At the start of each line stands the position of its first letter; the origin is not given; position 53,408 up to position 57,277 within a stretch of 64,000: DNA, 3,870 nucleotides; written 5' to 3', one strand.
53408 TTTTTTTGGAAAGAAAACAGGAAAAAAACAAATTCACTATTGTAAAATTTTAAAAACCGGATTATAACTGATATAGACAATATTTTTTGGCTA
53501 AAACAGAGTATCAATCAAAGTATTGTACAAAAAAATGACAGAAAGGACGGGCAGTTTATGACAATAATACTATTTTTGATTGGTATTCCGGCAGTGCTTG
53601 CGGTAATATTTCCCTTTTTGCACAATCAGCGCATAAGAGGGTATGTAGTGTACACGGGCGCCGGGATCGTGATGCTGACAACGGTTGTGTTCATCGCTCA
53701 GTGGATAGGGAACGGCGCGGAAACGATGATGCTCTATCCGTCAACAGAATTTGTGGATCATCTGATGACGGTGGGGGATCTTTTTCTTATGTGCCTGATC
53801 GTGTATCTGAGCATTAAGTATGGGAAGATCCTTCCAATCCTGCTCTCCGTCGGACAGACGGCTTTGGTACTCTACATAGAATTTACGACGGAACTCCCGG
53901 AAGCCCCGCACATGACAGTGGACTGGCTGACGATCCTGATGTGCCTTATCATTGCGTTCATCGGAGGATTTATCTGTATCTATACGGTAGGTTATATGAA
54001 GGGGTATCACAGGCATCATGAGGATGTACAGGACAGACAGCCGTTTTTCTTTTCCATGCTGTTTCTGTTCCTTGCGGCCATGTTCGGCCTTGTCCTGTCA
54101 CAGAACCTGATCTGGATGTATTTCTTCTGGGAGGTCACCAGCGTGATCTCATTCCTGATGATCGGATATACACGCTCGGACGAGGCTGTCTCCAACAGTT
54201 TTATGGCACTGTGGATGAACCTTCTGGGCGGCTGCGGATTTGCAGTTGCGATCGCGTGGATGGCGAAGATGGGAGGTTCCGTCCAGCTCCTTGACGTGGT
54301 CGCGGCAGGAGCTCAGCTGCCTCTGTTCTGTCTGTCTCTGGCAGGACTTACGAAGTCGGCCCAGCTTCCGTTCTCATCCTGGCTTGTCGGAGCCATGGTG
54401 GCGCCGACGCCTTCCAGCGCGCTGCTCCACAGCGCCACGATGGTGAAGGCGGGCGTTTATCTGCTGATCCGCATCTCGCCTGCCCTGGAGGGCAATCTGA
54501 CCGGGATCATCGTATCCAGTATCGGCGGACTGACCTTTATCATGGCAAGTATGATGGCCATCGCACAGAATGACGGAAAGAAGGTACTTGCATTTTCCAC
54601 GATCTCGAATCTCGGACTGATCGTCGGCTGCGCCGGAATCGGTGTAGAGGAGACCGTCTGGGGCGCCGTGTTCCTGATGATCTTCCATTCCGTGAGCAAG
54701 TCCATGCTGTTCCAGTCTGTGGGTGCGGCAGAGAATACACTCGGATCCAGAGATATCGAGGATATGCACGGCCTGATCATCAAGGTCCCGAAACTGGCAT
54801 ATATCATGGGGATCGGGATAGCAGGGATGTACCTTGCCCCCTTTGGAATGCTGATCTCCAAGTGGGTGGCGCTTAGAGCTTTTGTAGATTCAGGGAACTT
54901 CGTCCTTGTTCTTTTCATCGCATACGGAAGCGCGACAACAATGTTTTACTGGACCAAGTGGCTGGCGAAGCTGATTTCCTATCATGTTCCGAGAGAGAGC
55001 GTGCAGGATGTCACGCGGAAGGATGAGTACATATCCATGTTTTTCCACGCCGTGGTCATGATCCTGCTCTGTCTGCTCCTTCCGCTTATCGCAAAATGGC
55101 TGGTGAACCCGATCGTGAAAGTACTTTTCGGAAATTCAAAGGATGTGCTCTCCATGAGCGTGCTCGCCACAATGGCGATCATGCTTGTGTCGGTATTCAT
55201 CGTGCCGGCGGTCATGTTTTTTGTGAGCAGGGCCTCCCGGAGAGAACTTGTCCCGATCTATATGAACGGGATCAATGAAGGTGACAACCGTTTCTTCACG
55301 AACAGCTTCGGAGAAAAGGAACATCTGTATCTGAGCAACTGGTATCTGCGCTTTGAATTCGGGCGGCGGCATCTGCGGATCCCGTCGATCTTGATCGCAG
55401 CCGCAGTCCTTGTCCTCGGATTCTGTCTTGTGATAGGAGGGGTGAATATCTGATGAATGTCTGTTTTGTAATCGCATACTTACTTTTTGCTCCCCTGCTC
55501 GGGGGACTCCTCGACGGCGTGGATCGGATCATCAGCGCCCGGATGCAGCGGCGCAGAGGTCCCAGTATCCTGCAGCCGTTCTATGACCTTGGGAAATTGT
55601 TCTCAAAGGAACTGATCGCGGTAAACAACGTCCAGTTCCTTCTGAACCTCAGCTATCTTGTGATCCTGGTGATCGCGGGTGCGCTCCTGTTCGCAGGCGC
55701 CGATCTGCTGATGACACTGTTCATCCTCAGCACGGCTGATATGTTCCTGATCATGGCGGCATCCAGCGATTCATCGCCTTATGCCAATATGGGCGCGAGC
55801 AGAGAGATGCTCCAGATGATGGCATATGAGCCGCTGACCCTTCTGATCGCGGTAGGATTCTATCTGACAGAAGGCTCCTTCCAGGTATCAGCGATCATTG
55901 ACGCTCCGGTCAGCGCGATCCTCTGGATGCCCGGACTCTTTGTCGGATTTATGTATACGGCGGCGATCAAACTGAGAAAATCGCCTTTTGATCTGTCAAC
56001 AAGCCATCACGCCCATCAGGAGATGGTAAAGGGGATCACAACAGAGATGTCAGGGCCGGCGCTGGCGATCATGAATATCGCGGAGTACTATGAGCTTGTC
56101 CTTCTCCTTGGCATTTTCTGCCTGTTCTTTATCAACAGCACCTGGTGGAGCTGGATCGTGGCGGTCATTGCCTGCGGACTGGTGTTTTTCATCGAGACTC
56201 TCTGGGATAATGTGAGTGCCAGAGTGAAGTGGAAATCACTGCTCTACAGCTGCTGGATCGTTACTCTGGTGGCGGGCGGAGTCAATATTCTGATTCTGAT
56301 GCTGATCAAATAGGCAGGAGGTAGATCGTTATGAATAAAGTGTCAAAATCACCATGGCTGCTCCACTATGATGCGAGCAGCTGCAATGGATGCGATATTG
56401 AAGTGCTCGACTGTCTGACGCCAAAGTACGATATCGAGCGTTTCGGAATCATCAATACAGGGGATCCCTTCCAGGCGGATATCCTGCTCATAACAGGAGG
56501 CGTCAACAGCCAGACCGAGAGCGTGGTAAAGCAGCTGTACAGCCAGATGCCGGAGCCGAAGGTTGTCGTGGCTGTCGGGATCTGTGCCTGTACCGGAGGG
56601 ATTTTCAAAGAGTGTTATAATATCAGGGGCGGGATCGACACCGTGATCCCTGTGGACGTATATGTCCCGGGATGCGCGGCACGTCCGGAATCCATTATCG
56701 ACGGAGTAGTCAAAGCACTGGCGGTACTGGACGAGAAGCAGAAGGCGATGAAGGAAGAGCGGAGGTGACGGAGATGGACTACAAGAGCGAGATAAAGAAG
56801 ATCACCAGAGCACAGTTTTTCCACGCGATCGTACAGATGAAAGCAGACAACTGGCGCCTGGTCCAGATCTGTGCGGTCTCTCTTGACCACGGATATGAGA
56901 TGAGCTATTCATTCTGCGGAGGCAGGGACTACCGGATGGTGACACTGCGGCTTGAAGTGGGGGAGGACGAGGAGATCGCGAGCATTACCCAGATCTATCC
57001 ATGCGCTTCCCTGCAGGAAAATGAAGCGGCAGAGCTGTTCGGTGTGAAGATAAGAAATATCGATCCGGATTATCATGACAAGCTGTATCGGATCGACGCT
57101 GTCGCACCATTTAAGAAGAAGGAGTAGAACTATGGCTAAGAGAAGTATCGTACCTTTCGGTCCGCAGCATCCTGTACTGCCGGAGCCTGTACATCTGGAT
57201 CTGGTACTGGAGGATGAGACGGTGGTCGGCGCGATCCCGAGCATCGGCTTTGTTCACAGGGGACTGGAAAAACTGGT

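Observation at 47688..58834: Self-contained hypABFCDE / echABCDEF energy-converting hydrogenase island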

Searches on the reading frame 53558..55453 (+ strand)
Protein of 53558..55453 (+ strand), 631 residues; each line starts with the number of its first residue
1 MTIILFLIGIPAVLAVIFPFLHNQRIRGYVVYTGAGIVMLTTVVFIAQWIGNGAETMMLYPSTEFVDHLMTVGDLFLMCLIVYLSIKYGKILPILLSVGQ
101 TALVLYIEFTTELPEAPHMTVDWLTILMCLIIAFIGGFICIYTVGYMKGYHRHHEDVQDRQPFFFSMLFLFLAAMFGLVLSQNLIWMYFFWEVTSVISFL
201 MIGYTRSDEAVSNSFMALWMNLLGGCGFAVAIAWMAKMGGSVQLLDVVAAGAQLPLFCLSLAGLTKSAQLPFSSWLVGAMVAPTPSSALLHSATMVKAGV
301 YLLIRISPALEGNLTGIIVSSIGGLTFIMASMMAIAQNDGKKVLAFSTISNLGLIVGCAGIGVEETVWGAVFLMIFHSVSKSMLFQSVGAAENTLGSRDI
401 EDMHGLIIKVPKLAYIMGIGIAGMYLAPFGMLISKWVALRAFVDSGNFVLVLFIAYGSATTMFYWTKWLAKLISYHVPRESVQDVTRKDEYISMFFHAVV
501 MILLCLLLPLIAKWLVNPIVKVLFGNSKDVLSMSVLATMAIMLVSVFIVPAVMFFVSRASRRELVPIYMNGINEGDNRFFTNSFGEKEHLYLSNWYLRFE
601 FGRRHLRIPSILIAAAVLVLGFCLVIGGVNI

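Call 4: search_protein_families(library=pfam, proteins=[window:53558-55453:+])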
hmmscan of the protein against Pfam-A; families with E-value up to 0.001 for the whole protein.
window:53558-55453:+ (631 aa): 2 families
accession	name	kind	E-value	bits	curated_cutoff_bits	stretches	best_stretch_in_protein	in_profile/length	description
PF00361.26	Proton_antipo_M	-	2.1e-49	168.8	21.5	1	181-456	1-289/294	NADH:quinone oxidoreductase/Mrp antiporter, TM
PF00662.26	Proton_antipo_N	-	9.3e-08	32.3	24.5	1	120-149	14-43/51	NADH-Ubiquinone oxidoreductase (complex I), chain 5 N-terminus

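Call 6: search_protein_families(library=ncbifam, proteins=[window:53558-55453:+])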
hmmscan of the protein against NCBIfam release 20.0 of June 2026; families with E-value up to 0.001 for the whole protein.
window:53558-55453:+ (631 aa): 68 families (the best 25 are shown)
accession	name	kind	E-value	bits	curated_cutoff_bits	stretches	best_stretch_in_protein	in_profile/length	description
NF009287.0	PRK12647.1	equivalog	1.2e-75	255.5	937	1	118-584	71-544/773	putative monovalent cation/H+ antiporter subunit A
NF009288.0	PRK12648.1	equivalog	1.2e-71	242.1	1104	1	118-523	71-482/954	monovalent cation/H+ antiporter subunit A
NF009284.0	PRK12644.1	equivalog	2e-70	238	962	1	112-564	63-528/975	Na+/H+ antiporter subunit A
NF005097.0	PRK06525.1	equivalog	9.4e-67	225.8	430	1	119-516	72-479/480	hydrogenase 4 subunit D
NF005141.0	PRK06590.1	equivalog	9.8e-63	213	556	1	70-560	34-515/615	NADH-quinone oxidoreductase subunit L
NF009285.0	PRK12645.1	equivalog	2.9e-59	201.1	1028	1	76-522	33-503/804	Na+/H+ antiporter subunit A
TIGR01974.1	NDH_I_L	subfamily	8e-59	200.1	407.5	1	103-557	63-532/630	NADH-quinone oxidoreductase subunit L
TIGR00940.1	2a6301s01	subfamily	2.4e-57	194.8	920.45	1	75-552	34-526/793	monovalent cation:proton antiporter subunit A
NF009290.0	PRK12650.1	equivalog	1.4e-56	192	980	1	119-558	77-522/966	DUF4040 family protein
NF009286.0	PRK12646.1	equivalog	1.5e-52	179.2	1063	1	119-511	74-489/800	DUF4040 family protein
NF009289.0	PRK12649.1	equivalog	2.5e-44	151.8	1117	1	121-524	78-501/789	putative monovalent cation/H+ antiporter subunit A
NF005140.0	PRK06589.1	equivalog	2.6e-39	135.4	470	1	124-521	84-486/489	putative monovalent cation/H+ antiporter subunit D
NF005626.0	PRK07376.1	equivalog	8.4e-39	133.4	963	1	119-464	87-445/675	NAD(P)H-quinone oxidoreductase subunit 5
NF040617.1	F420_dehyd_FpoL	exception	6.4e-37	127.6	1050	2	264-445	242-424/669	F420H2 dehydrogenase subunit FpoL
NF005086.0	PRK06521.1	equivalog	2.3e-34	118.9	667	1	44-523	10-503/669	hydrogenase 4 subunit B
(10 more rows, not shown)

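Call 65: search_solved_structures(query=window:53558-55453:+, max_evalue=1e-20, show_alignments=1)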
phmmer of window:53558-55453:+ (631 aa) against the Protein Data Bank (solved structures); distinct sequences matched with E-value up to 1e-20: 37.
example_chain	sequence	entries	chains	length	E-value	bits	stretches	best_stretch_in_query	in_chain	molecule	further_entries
6z16_A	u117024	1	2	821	5.5e-41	144.2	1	120-505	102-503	Multisubunit Na+/H+ antiporter, A subunit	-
7qru_A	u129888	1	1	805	4.2e-40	141.3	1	119-446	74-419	Na+/H+ antiporter subunit A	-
5lnk_L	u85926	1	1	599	1.6e-38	136.1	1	122-429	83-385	Mitochondrial complex I, ND5 subunit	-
6q9b_D5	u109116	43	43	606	1.6e-38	136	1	122-429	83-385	NADH-ubiquinone oxidoreductase chain 5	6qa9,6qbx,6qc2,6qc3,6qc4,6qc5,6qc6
5xtc_l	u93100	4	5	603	2.5e-38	135.4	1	131-429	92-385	NADH-ubiquinone oxidoreductase chain 5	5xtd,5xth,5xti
9cwt_l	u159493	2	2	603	1.2e-37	133.1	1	125-429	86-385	NADH-ubiquinone oxidoreductase chain 5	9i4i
5cod_L1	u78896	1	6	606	1.5e-37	132.8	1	122-441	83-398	NADH-ubiquinone oxidoreductase chain 5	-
9ti4_l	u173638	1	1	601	1.6e-37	132.7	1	122-429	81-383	NADH-ubiquinone oxidoreductase chain 5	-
5lc5_L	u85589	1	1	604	3.2e-37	131.7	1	163-441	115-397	NADH-ubiquinone oxidoreductase chain 5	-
9w2u_L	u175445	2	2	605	3.2e-37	131.7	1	163-441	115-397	NADH-ubiquinone oxidoreductase chain 5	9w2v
5ldw_L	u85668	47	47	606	3.2e-37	131.7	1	163-441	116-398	NADH-ubiquinone oxidoreductase chain 5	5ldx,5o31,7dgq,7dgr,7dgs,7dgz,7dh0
8e9g_L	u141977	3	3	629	4e-37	131.4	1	120-469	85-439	NADH-quinone oxidoreductase, L subunit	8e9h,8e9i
7v2d_l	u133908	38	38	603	4.2e-37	131.3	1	119-428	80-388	NADH-ubiquinone oxidoreductase chain 5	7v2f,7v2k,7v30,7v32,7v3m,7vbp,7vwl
7v2c_l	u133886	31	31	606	4.2e-37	131.3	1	119-428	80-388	NADH-ubiquinone oxidoreductase chain 5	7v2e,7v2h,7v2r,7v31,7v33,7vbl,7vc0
5gpn_j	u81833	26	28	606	4.7e-37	131.2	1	119-428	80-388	NADH-ubiquinone oxidoreductase chain 5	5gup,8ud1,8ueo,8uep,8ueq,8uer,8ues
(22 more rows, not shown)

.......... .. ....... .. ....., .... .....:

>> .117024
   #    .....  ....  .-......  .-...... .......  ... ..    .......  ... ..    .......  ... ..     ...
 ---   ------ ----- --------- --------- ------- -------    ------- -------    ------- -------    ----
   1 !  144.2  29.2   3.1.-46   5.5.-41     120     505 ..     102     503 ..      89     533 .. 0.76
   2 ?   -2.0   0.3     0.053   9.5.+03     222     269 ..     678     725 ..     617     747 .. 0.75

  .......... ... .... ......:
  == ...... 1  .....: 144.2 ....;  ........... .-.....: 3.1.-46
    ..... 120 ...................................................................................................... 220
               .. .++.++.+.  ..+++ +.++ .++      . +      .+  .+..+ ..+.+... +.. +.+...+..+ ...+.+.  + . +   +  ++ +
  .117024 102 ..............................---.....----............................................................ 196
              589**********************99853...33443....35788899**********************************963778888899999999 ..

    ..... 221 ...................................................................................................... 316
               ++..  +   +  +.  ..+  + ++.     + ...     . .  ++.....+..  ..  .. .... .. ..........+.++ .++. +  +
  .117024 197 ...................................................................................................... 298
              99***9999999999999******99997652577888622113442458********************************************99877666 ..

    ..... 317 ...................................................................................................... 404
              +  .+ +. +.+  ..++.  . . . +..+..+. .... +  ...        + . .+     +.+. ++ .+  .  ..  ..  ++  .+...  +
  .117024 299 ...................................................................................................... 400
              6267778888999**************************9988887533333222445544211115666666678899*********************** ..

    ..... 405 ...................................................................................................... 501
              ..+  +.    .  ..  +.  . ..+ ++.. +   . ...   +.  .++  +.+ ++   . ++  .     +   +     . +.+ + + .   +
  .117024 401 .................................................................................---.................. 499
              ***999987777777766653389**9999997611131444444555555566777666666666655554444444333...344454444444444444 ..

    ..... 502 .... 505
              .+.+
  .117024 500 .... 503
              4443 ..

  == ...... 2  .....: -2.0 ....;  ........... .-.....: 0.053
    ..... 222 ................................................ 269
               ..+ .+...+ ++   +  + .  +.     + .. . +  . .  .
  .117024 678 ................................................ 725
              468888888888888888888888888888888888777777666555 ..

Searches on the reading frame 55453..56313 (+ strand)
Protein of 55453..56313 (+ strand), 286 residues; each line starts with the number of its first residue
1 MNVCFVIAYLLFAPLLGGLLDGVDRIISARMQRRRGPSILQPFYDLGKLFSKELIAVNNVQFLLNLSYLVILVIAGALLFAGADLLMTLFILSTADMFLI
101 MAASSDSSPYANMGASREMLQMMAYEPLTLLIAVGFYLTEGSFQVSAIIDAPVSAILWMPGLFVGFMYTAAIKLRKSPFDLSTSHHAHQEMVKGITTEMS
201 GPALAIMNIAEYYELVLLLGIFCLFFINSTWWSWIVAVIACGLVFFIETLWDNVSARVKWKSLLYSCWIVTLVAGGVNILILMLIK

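Call 4: search_protein_families(library=pfam, proteins=[window:55453-56313:+])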
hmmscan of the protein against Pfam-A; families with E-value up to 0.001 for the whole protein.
window:55453-56313:+ (286 aa): 1 family
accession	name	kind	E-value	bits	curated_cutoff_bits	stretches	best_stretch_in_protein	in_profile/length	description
PF00146.26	NADHdh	-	2.2e-44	152.4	27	1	8-282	5-297/298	NADH dehydrogenase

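Call 6: search_protein_families(library=ncbifam, proteins=[window:55453-56313:+])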
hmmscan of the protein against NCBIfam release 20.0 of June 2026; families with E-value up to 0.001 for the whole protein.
window:55453-56313:+ (286 aa): 6 families
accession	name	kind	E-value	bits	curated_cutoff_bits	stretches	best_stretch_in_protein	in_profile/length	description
NF004741.0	PRK06076.1-2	equivalog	2.2e-19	69.9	305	1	6-285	24-332/337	NADH-quinone oxidoreductase subunit NuoH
NF004745.0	PRK06076.1-6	equivalog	1.9e-13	50.4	450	1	22-236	35-271/341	NADH-quinone oxidoreductase subunit NuoH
NF040610.1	F420_dehyd_FpoH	exception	1.6e-11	44.1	475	1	96-231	133-266/339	F420H2 dehydrogenase subunit FpoH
NF004740.0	PRK06076.1-1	equivalog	5.6e-10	39.2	399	1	62-281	91-315/325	NADH-quinone oxidoreductase subunit NuoH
NF004743.0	PRK06076.1-4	equivalog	6.2e-10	38.5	494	1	89-251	128-292/433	NADH-quinone oxidoreductase subunit NuoH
NF004742.0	PRK06076.1-3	equivalog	1.1e-08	34.6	531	1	38-239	66-289/356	NADH-quinone oxidoreductase subunit NuoH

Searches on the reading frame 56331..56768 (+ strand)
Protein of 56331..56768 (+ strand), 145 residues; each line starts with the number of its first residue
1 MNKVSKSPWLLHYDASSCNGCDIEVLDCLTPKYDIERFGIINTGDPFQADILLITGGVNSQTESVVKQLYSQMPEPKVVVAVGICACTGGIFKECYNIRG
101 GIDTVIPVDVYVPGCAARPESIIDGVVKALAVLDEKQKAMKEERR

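Call 4: search_protein_families(library=pfam, proteins=[window:56331-56768:+])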
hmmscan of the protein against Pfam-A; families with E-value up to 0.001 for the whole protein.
window:56331-56768:+ (145 aa): 1 family
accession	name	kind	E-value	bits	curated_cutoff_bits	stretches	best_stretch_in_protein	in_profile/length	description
PF01058.29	Oxidored_q6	-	2.6e-31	108.5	27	1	18-128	1-127/128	NADH ubiquinone oxidoreductase, 20 Kd subunit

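Call 6: search_protein_families(library=ncbifam, proteins=[window:56331-56768:+])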
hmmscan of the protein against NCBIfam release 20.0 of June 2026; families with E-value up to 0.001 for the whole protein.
window:56331-56768:+ (145 aa): 15 families
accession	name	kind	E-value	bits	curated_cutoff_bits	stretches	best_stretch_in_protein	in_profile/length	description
NF005012.1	PRK06411.1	subfamily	3e-40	137.4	116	1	6-136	34-161/166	NADH-quinone oxidoreductase subunit NuoB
NF011395.0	PRK14820.1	equivalog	3.8e-38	131.1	263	1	6-135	33-159/180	NADH-quinone oxidoreductase subunit B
TIGR01957.1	nuoB_fam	subfamily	4.3e-37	127.2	142.7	1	6-128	17-137/145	NADH-quinone oxidoreductase subunit B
NF011393.0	PRK14818.1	equivalog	3.5e-34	117.8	255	1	15-137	37-159/173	NADH dehydrogenase subunit B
NF011391.0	PRK14816.1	equivalog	4e-33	114.7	283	1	5-128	51-172/196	NADH-quinone oxidoreductase subunit B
NF011394.0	PRK14819.1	equivalog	3.8e-32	111.8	312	1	19-135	41-158/264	NADH-quinone oxidoreductase subunit B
NF011388.0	PRK14813.1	equivalog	8.9e-32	110.5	294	1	19-139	38-159/189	NADH dehydrogenase subunit B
NF011390.0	PRK14815.1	equivalog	1.1e-31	109.5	281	1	19-139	43-163/183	NADH dehydrogenase subunit B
NF011392.0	PRK14817.1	equivalog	1.5e-31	109.5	271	1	18-137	45-164/182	NADH-quinone oxidoreductase subunit B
NF011389.0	PRK14814.1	equivalog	4.7e-31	108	285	1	15-133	41-157/186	NADH dehydrogenase subunit B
NF009808.0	PRK13292.1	equivalog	3e-30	104.8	1156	1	7-131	26-147/791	NADH-quinone oxidoreductase subunit B/C/D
TIGR03294.1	FrhG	equivalog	1.3e-08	34.9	245.5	1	48-133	50-144/228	coenzyme F420 hydrogenase subunit gamma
NF045875.1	F420_non_VhuG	exception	6.7e-07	28.8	450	0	17-91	14-93/286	F420-non-reducing hydrogenase subunit VhuG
NF045520.1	H2_NiFeSe_small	exception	0.00012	21.6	470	1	46-137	113-213/314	NiFeSe hydrogenase small subunit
NF040836.1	sulfhyd_HydD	equivalog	0.0002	20.7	500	1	13-91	11-94/261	NADPH-dependent hydrogenase/sulfhydrogenase 1 subunit delta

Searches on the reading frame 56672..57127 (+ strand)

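Call 4: search_protein_families(library=pfam, proteins=[window:56672-57127:+])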
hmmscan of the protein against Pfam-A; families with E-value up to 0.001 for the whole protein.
window:56672-57127:+ (151 aa): 1 family
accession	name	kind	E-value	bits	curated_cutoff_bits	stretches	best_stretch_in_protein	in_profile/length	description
PF00329.25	Complex1_30kDa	-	6e-09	37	22.5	1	50-135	9-101/124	Respiratory-chain NADH dehydrogenase, 30 Kd subunit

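Call 6: search_protein_families(library=ncbifam, proteins=[window:56672-57127:+])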
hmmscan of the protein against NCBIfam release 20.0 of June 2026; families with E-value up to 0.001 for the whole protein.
window:56672-57127:+ (151 aa): 4 families
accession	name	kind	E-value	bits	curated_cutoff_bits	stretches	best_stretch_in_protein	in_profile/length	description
TIGR01961.1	NuoC_fam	subfamily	1.3e-07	32.2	122.45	1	50-129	11-96/122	NADH (or F420H2) dehydrogenase, subunit C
NF004733.0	PRK06074.1-5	equivalog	1.7e-07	31.1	225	1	56-129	51-127/203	NADH-quinone oxidoreductase subunit C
NF004737.0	PRK06074.2-4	equivalog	5.6e-06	26.4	144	1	37-129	11-102/150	NADH-quinone oxidoreductase subunit C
NF006304.0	PRK08491.1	equivalog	5.7e-06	26.1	228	1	67-129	90-152/263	NADH-quinone oxidoreductase subunit C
